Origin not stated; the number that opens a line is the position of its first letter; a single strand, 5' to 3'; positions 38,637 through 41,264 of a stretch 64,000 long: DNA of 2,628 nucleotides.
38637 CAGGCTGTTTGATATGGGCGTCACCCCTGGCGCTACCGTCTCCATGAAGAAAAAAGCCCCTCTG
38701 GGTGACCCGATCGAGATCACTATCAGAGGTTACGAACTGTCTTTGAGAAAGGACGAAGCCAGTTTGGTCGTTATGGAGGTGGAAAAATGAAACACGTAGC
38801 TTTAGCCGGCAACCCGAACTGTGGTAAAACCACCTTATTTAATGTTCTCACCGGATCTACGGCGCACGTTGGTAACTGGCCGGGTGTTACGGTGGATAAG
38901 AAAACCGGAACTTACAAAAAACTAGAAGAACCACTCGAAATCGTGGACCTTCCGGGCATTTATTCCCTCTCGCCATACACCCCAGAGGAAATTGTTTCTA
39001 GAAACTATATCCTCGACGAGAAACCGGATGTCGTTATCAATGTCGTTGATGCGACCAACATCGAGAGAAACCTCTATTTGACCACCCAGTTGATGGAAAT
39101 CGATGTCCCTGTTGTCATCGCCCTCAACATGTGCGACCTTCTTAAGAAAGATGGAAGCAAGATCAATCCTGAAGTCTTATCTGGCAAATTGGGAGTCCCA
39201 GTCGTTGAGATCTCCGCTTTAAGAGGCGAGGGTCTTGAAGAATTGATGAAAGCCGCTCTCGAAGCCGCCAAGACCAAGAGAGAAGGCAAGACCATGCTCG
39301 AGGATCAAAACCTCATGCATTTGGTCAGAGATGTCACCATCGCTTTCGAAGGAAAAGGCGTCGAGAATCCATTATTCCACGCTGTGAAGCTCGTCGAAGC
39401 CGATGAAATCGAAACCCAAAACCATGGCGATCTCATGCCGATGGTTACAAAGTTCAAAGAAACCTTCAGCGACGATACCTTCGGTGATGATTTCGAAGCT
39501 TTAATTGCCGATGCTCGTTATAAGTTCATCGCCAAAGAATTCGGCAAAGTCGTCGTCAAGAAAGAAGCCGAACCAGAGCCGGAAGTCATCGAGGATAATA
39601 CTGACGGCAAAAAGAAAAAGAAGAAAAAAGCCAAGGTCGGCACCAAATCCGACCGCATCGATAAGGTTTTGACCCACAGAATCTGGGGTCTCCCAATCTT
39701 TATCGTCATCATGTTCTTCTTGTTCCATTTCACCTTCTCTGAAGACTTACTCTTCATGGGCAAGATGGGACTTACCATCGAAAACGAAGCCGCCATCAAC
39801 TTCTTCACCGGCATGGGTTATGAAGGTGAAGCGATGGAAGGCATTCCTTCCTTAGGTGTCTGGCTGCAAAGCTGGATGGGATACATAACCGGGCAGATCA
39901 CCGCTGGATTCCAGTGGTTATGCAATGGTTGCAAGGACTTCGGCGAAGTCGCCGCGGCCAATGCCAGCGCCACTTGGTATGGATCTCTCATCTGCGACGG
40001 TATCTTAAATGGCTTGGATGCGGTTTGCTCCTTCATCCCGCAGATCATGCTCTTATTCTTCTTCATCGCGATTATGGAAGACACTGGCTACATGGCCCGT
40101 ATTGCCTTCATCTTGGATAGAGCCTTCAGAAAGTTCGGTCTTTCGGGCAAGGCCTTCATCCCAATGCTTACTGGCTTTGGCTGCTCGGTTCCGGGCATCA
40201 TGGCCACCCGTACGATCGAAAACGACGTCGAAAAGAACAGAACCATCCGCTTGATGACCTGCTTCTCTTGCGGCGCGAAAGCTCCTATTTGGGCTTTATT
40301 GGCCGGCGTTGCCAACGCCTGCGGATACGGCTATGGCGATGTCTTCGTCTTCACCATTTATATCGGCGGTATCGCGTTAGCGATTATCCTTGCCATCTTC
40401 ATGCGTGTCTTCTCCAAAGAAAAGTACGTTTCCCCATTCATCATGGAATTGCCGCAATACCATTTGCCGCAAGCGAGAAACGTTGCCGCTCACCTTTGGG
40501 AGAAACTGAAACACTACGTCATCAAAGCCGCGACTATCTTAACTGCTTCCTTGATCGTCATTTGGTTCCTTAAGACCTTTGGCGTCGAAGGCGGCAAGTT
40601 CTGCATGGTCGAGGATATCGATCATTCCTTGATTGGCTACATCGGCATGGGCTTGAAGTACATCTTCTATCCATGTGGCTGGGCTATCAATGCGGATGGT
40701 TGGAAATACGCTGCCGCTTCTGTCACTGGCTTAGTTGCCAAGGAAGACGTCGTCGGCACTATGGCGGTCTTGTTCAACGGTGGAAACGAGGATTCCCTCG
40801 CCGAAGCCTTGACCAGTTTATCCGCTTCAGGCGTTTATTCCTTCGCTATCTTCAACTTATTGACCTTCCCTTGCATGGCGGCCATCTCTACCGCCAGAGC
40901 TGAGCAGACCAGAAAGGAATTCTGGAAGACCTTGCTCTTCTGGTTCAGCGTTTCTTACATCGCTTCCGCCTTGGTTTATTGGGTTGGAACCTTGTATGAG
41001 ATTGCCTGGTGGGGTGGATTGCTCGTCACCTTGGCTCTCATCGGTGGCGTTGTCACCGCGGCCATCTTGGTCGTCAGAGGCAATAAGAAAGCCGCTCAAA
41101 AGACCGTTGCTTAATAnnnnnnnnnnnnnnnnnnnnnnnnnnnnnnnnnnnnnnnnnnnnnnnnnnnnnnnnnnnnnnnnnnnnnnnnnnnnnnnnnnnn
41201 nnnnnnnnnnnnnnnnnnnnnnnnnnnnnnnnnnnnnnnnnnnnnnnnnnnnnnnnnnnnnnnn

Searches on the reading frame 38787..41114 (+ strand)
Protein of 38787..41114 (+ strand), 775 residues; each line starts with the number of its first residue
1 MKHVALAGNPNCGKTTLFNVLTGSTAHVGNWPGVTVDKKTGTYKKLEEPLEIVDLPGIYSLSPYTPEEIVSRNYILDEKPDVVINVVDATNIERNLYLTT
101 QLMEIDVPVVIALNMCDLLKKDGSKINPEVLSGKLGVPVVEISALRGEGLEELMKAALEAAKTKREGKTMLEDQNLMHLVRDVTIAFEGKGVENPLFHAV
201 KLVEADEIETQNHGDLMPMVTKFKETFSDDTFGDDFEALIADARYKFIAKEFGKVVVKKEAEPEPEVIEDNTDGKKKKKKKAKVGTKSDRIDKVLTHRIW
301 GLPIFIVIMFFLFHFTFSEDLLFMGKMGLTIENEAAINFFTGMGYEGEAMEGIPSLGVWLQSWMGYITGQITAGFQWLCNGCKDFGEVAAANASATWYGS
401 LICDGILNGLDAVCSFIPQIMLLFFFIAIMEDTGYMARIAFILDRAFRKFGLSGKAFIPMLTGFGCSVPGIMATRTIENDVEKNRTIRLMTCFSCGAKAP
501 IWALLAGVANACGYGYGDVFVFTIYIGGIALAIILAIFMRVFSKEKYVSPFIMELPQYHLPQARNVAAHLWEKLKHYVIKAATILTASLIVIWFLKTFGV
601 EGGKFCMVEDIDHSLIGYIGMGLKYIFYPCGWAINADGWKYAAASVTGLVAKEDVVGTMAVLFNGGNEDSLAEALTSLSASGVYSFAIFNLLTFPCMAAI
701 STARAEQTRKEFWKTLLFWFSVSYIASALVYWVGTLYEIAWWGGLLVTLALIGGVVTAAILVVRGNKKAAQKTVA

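Call 11: search_protein_families(library=pfam, proteins=[window:38787-41114:+])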
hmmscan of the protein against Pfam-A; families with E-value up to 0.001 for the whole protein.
window:38787-41114:+ (775 aa): 8 families
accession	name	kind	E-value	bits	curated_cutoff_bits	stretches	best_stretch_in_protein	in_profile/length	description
PF02421.24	FeoB_N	-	2.2e-67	225.9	27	1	3-156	2-155/156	Ferrous iron transport protein B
PF07670.19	Gate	-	7.9e-25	87.8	29.6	2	415-506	3-101/104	Nucleoside recognition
PF01926.29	MMR_HSR1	-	1e-20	74.4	21.9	1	3-114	1-112/113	50S ribosome-binding GTPase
PF07664.17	FeoB_C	-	3.1e-16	59.3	26.6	1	521-573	1-54/54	Ferrous iron transport protein B C terminus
PF00009.33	GTP_EFTU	-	2.8e-06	27.5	26.5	1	33-160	54-185/188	Elongation factor Tu GTP binding domain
PF17910.6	FeoB_Cyto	-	1e-05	26.3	23.4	1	191-256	22-89/90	FeoB cytosolic helical domain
PF09439.16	SRPRB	-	5.3e-05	23.1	25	1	3-102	5-95/178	Signal recognition particle receptor beta subunit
PF03193.22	RsgA_GTPase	-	0.00042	20.6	30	0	90-156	40-103/174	RsgA GTPase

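Call 12: find_related_loci(query=window:38787-41114:+, collection=genome_contigs, flank=6000)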
Query window:38787-41114:+ (775 aa) in genome_contigs; peptide patterns used: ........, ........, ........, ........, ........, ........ (x = any residue, [..] = any of these).
600 stretches matched a pattern (row limit reached: there are more); 210 encode a relative of the query (tblastn E <= 1e-3); the best 80 are kept; 80 distinct loci.
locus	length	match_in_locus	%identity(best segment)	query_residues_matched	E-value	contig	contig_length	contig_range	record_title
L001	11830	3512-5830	91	1-772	0e+0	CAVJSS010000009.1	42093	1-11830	uncultured Eubacteriales bacterium isolate H07682-L1_cleanbin_000032 genome assembly, contig: Spades_H07682-L1_contig_59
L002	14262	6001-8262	76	1-774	0e+0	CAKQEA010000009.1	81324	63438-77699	MAG: uncultured Anaeroplasmataceae bacterium isolate REFINED_METABAT215_TOP10_CONTIGS_1500_ASSEMBLY_K77_MERGED__Hadza_Mo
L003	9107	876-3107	77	1-763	0e+0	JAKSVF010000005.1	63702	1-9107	MAG: Bacilli bacterium isolate Horse_feces352 MAG352_5, whole genome shotgun sequence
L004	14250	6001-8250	76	1-768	0e+0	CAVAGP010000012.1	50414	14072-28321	Faecalibacillus sp. isolate H07605-L1_cleanbin_000015 genome assembly, contig: Spades_H07605-L1_contig_229, whole genome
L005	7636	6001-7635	95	1-547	0e+0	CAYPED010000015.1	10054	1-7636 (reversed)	MAG TPA_asm: uncultured Staphylococcaceae bacterium isolate binchicken_co323_37 genome assembly, contig: NODE_7625_lengt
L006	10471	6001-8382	50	1-769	0e+0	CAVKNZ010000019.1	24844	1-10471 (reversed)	Bacteroidaceae bacterium isolate H07689-L1_cleanbin_000029 genome assembly, contig: Spades_H07689-L1_contig_1099, whole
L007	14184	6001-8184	53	1-741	0e+0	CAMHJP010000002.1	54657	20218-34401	MAG: uncultured Bacillales bacterium isolate SRR11784285_bin.21_metaWRAP_v1.3_MAG genome assembly, contig: ERZ12202772.3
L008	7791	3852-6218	49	1-767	0e+0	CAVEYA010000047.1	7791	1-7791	bacterium isolate H07631-L1_cleanbin_000038 genome assembly, contig: Spades_H07631-L1_contig_6431, whole genome shotgun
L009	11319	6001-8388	50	1-772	0e+0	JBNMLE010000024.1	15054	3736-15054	MAG: Bacilli bacterium isolate CM_BacUBA1308.25 k141_390703_length_15054_cov_12.0000, whole genome shotgun sequence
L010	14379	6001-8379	49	1-769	0e+0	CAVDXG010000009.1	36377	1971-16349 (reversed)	Coriobacteriaceae bacterium isolate H07668-L1_cleanbin_000021 genome assembly, contig: Spades_H07668-L1_contig_387, whol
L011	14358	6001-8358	49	1-772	0e+0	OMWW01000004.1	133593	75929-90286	uncultured Erysipelotrichaceae bacterium isolate RUG042 genome assembly, contig: scaffold_22, whole genome shotgun seque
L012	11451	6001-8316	50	1-772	0e+0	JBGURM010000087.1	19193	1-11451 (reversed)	MAG: Bacilli bacterium isolate ruminal_MAG_116 ruminal_MAG_116_contig_0090, whole genome shotgun sequence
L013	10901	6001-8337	49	1-774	0e+0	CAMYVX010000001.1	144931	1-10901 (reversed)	MAG TPA_asm: uncultured Bacillales bacterium isolate SRR10912535_bin.26_metaWRAP_v1.3_MAG genome assembly, contig: ERZ14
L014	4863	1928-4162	51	1-741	0e+0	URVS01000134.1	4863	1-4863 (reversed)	uncultured Mollicutes bacterium isolate UMGS1395 genome assembly, contig: NODE_9037_length_4863_cov_2.983777, whole geno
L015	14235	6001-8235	52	1-738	0e+0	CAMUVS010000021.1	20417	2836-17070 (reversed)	MAG TPA_asm: uncultured Bacillales bacterium isolate SRR11861928_bin.55_metaWRAP_v1.3_MAG genome assembly, contig: ERZ14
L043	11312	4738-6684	37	5-733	6e-122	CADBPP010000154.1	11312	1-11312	MAG: uncultured Clostridiales bacterium isolate RUG14186 genome assembly, contig: RUG14186_asm_154, whole genome shotgun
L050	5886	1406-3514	35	4-736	3e-119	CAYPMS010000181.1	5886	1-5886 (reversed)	MAG TPA_asm: uncultured Fibrobacter sp. isolate SRP167436_co1_203 genome assembly, contig: NODE_22713_length_5886_cov_18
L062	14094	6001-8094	34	3-731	2e-116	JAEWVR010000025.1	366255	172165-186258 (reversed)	MAG: Fibrobacteres bacterium isolate OH_SDB_7 k127_98454, whole genome shotgun sequence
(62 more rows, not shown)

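Call 38: find_homologous_proteins(query=A1, max_evalue=1e-10)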
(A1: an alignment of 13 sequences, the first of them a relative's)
Query A1 (13 sequences) (122 aa, profile of the alignment): 7998 proteins with E <= 1e-10 among 8000 candidates; the best 120 are listed.
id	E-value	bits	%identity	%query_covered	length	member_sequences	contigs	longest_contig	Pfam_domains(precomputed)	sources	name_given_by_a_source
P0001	3.0e-55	203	87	100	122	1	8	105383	PF12802.14,PF02742.22,PF01325.26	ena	-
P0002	4.4e-55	203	89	100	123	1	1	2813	PF13412.13,PF12802.14,PF02742.22,PF01325.26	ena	-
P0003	5.5e-55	203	84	100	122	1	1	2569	PF02742.22,PF01325.26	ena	-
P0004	7.3e-55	202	80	100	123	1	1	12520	PF13412.13,PF12802.14,PF02742.22,PF01325.26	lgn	-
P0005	8.5e-55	202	93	100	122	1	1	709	PF02742.22,PF01325.26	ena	-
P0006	8.8e-55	202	92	100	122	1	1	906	PF02742.22,PF01325.26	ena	-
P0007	9.6e-55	202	88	97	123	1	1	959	PF13412.13,PF12802.14,PF02742.22,PF01325.26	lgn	-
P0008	1.2e-54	202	89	100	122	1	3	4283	PF12802.14,PF02742.22,PF01325.26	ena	-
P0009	1.2e-54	202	90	100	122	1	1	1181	PF13412.13,PF12802.14,PF02742.22,PF01325.26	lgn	-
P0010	1.3e-54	201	87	100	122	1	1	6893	PF13412.13,PF12802.14,PF02742.22,PF01325.26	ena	-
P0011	1.4e-54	201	93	100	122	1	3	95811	PF12802.14,PF02742.22,PF01325.26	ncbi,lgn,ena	-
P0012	1.4e-54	201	81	100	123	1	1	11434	PF02742.22,PF01325.26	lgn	-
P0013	1.5e-54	201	83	100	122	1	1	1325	PF13412.13,PF12802.14,PF02742.22,PF01325.26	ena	-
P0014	1.5e-54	201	89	100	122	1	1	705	PF12802.14,PF02742.22,PF01325.26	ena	-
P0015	1.6e-54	201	90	100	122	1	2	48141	PF12802.14,PF02742.22,PF01325.26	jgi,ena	-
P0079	1.3e-53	198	74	100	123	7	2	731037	PF12802.14,PF02742.22,PF01325.26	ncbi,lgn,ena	-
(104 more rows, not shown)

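Call 62: search_protein_families(library=pfam, proteins=[L062:5137-5862:+, L050:495-1217:+, L043:3838-4209:-, L015:3969-4214:+, L015:4219-5010:+], max_evalue=0.1)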
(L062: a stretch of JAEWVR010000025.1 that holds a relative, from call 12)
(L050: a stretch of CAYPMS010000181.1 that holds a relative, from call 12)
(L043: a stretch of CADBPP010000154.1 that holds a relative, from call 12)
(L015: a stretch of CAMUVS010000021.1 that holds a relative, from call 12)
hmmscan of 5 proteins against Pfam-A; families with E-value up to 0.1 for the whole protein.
L062:5137-5862:+ (242 aa): 15 families
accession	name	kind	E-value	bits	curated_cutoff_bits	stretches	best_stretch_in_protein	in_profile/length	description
PF04023.20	FeoA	-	1.5e-17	63.8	23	1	170-240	2-73/74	FeoA domain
PF01325.25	Fe_dep_repress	-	2.7e-13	50.3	26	1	6-59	2-55/60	Iron dependent repressor, N-terminal DNA binding domain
PF02742.21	Fe_dep_repr_C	-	1.2e-12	48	27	1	67-128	1-62/70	Iron dependent repressor, metal binding and dimerisation domain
PF12802.13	MarR_2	-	0.00017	22.1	27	1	18-56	12-50/61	MarR family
PF13545.12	HTH_Crp_2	-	0.00017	21.9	27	1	31-68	27-63/70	Crp-like helix-turn-helix domain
PF01047.28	MarR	-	0.00059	20.1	24.6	1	30-57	21-48/59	MarR family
PF00392.27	GntR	-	0.00063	19.8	27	1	30-61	28-59/64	Bacterial regulatory proteins, gntR family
PF01978.25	TrmB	-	0.0013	18.9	25.6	1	25-59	21-55/68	Sugar-specific transcriptional regulator TrmB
PF10007.15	DUF2250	-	0.0019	18.7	24.4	1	17-82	13-78/93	Uncharacterized protein conserved in archaea (DUF2250)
PF09202.17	Rio2_N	-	0.036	14.8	27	1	14-62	12-60/82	Rio2, N-terminal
PF14338.12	Mrr_N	-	0.064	13.8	29.5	0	36-74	47-85/87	Mrr N-terminal domain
PF24409.1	wHTH-PRTase_assc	-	0.066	13.7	27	0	28-84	12-65/83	wHTH-PRTase associated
PF04458.17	DUF505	-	0.072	11.9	28.7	0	32-82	492-542/622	Protein of unknown function (DUF505)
PF23526.1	AprA_N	-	0.078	13.6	27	0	16-58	25-67/67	AprA N-terminal domain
PF13463.12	HTH_27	-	0.085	13.6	22.2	0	17-70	9-68/68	Winged helix DNA-binding domain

L050:495-1217:+ (241 aa): 19 families
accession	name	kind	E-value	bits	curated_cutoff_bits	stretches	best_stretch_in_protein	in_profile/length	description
PF04023.20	FeoA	-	1.7e-19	70.1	23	1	170-239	3-73/74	FeoA domain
PF01325.25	Fe_dep_repress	-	5.5e-14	52.6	26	1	6-61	2-57/60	Iron dependent repressor, N-terminal DNA binding domain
PF02742.21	Fe_dep_repr_C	-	8.1e-12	45.4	27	1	67-128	1-62/70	Iron dependent repressor, metal binding and dimerisation domain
PF01978.25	TrmB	-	8.1e-06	26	25.6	1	18-62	14-58/68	Sugar-specific transcriptional regulator TrmB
PF01047.28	MarR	-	2.3e-05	24.6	24.6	1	31-57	22-48/59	MarR family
PF00392.27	GntR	-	0.00014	21.9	27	1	30-61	28-59/64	Bacterial regulatory proteins, gntR family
PF12802.13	MarR_2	-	0.00025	21.6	27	1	28-56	22-50/61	MarR family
PF13545.12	HTH_Crp_2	-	0.00036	20.9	27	1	31-68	27-63/70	Crp-like helix-turn-helix domain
PF03501.21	S10_plectin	-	0.0044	17.5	26.9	1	28-75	25-75/93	Plectin/S10 domain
PF25213.1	HVO_A0261_N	-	0.0067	16.7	35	1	24-70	22-67/86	HVO_A0261 N-terminal domain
PF13730.12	HTH_36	-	0.0071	16.6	25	1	31-56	30-55/55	Helix-turn-helix domain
PF13412.12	HTH_24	-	0.0079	16.2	21.9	1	31-56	22-47/48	Winged helix-turn-helix DNA-binding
PF14947.12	HTH_45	-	0.015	15.8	25.5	0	25-73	18-65/77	Winged helix-turn-helix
PF24409.1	wHTH-PRTase_assc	-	0.015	15.7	27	1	20-79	4-60/83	wHTH-PRTase associated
PF24270.1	HTH_Cmi2_C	-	0.031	14.9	27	0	22-62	84-124/125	Cmi2, C-terminal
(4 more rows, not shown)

L043:3838-4209:- (124 aa): 15 families
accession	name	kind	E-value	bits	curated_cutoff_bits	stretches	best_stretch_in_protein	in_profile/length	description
PF02742.21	Fe_dep_repr_C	-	4.4e-15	55.9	27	1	69-123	1-56/70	Iron dependent repressor, metal binding and dimerisation domain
PF01325.25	Fe_dep_repress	-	7.2e-10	39.4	26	1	9-60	3-54/60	Iron dependent repressor, N-terminal DNA binding domain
PF25213.1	HVO_A0261_N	-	0.005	17.1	35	1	33-80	29-75/86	HVO_A0261 N-terminal domain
PF13545.12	HTH_Crp_2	-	0.0057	17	27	1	33-61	27-55/70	Crp-like helix-turn-helix domain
PF02082.26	Rrf2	-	0.011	16.4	30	1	19-58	12-53/132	Iron-dependent Transcriptional regulator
PF12802.13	MarR_2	-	0.012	16.2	27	1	29-59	21-51/61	MarR family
PF04492.19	Phage_rep_O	-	0.016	16.2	28.7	1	23-64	44-84/95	Bacteriophage replication protein O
PF14947.12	HTH_45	-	0.03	14.8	25.5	1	37-85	28-75/77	Winged helix-turn-helix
PF08279.18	HTH_11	-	0.031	14.6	25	0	33-63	20-50/55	HTH domain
PF13412.12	HTH_24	-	0.031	14.3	21.9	1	33-58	22-47/48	Winged helix-turn-helix DNA-binding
PF01047.28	MarR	-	0.033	14.5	24.6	1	33-58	22-47/59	MarR family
PF24409.1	wHTH-PRTase_assc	-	0.036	14.6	27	1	20-89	2-68/83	wHTH-PRTase associated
PF14338.12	Mrr_N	-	0.047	14.3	29.5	1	36-77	45-86/87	Mrr N-terminal domain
PF07056.16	DUF1335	-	0.052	14.1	25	0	69-111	14-56/131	Protein of unknown function (DUF1335)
PF24034.1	DUF7343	-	0.063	13.6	27.6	0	33-58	23-48/62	Domain of unknown function (DUF7343)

L015:3969-4214:+ (82 aa): 4 families
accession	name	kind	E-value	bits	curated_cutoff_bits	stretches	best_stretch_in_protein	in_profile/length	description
PF00403.32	HMA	-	9.1e-06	26.4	24.8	1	8-64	4-61/62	Heavy-metal-associated domain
PF18490.6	tRNA_bind_4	-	0.043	14.1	25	1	3-57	89-145/162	tRNA-binding domain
PF08703.15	PLC-beta_C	-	0.05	13.5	27.6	1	20-59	181-220/272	PLC-beta C terminal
PF01206.22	TusA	-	0.055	13.8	28.6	0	11-71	8-59/70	Sulfurtransferase TusA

L015:4219-5010:+ (264 aa): 2 families
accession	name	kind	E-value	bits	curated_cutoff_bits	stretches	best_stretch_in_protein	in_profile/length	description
PF02535.28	Zip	-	5.8e-26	91.9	35.1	2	118-259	182-322/323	ZIP Zinc transporter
PF04418.17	DUF543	-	0.03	14.7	24.1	0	109-152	16-59/75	Domain of unknown function (DUF543)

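Call 65: find_encoding_contigs(protein=P0079, flank=10000, max_places=3)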
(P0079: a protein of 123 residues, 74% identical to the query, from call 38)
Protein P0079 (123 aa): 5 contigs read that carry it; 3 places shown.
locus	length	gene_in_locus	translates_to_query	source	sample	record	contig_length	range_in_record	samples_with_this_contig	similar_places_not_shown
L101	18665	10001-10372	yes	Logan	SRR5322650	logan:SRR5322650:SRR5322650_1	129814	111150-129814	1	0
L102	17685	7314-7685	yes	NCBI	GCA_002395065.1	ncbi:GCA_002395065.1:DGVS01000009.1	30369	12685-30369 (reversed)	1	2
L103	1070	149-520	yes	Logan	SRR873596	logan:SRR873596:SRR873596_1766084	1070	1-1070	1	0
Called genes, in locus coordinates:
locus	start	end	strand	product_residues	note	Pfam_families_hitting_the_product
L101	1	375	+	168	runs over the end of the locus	PF04525:LOR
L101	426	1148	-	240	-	PF00657:Lipase_GDSL, PF13472:Lipase_GDSL_2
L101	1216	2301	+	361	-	-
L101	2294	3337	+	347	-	PF10974:DUF2804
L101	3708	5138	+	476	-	PF13173:AAA_14, PF13635:DUF4143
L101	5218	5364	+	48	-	-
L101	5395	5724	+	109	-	PF28474:DUF8412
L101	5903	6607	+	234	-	PF03193:RsgA_GTPase (weak), PF02463:SMC_N (faint), PF00005:ABC_tran, PF13304:AAA_21 (faint)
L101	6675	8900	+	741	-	PF02687:FtsX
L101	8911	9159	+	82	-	PF00403:HMA (faint)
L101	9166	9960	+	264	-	PF02535:Zip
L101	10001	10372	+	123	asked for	PF01325:Fe_dep_repress, PF12802:MarR_2 (faint), PF02742:Fe_dep_repr_C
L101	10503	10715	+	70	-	PF04023:FeoA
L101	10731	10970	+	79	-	PF04023:FeoA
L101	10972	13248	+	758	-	PF00009:GTP_EFTU (weak), PF01926:MMR_HSR1, PF02421:FeoB_N, PF09439:SRPRB (faint), PF17910:FeoB_Cyto, PF07670:Gate, PF07664:FeoB_C, PF07670:Gate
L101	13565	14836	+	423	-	PF06580:His_kinase, PF02518:HATPase_c (weak)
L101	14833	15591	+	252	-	PF00072:Response_reg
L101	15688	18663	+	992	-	?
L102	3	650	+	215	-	?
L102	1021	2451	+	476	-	PF13173:AAA_14, PF13635:DUF4143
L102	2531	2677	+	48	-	-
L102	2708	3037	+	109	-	PF28474:DUF8412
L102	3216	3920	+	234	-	PF03193:RsgA_GTPase (weak), PF02463:SMC_N (faint), PF00005:ABC_tran, PF13304:AAA_21 (faint)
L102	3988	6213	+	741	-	PF02687:FtsX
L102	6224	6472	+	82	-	PF00403:HMA (faint)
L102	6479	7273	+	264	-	PF02535:Zip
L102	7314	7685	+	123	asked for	PF01325:Fe_dep_repress, PF12802:MarR_2 (faint), PF02742:Fe_dep_repr_C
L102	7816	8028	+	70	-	PF04023:FeoA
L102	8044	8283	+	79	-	PF04023:FeoA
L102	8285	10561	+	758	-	PF00009:GTP_EFTU (weak), PF01926:MMR_HSR1, PF02421:FeoB_N, PF09439:SRPRB (faint), PF17910:FeoB_Cyto, PF07670:Gate, PF07664:FeoB_C, PF07670:Gate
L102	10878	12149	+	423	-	PF06580:His_kinase, PF02518:HATPase_c (weak)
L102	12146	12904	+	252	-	PF00072:Response_reg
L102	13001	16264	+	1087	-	PF18998:Flg_new_2 (weak), PF09479:Flg_new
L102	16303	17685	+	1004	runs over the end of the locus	PF04234:CopC (faint)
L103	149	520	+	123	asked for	PF01325:Fe_dep_repress, PF12802:MarR_2 (faint), PF02742:Fe_dep_repr_C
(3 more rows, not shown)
